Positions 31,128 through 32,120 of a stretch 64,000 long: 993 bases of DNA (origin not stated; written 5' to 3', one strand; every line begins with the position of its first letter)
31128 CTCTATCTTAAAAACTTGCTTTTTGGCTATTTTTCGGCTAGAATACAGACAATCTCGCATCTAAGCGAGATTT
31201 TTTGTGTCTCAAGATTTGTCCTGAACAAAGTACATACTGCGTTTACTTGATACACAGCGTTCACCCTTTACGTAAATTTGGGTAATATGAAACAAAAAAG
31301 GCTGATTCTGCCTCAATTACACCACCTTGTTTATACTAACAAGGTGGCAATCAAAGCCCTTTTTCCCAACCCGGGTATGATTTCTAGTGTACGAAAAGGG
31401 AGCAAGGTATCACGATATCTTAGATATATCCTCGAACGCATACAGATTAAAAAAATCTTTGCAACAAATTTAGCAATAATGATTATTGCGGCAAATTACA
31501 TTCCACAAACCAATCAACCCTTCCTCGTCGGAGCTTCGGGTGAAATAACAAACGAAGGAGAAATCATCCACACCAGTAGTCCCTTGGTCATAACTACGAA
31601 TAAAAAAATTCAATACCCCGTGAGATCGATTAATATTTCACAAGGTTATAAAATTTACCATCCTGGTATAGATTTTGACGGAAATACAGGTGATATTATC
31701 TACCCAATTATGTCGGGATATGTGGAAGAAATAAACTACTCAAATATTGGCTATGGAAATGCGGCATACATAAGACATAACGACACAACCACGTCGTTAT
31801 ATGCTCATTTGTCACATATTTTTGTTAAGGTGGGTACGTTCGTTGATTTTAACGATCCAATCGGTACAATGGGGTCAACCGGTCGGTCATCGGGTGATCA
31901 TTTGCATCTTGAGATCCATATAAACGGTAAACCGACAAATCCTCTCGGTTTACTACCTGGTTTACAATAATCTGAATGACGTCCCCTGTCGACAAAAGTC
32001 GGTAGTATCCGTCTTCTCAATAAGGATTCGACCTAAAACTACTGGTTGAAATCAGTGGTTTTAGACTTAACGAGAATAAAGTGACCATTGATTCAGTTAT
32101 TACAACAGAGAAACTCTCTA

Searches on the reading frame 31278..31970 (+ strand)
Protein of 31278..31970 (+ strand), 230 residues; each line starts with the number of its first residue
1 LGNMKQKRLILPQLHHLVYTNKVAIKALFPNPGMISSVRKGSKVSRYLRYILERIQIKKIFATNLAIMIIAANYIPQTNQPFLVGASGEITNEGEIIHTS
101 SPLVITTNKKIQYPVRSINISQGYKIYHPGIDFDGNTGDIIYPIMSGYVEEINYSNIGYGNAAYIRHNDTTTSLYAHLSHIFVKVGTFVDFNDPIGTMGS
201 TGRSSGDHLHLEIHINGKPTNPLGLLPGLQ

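Call 18: search_protein_families(library=pfam, proteins=[window:31278-31970:+], max_evalue=0.001)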
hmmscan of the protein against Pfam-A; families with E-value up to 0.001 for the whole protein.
window:31278-31970:+ (230 aa): 1 family
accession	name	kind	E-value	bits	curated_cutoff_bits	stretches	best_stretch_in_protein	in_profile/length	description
PF01551.29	Peptidase_M23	-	1.2e-26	93.2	28.7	1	127-222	2-96/96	Peptidase family M23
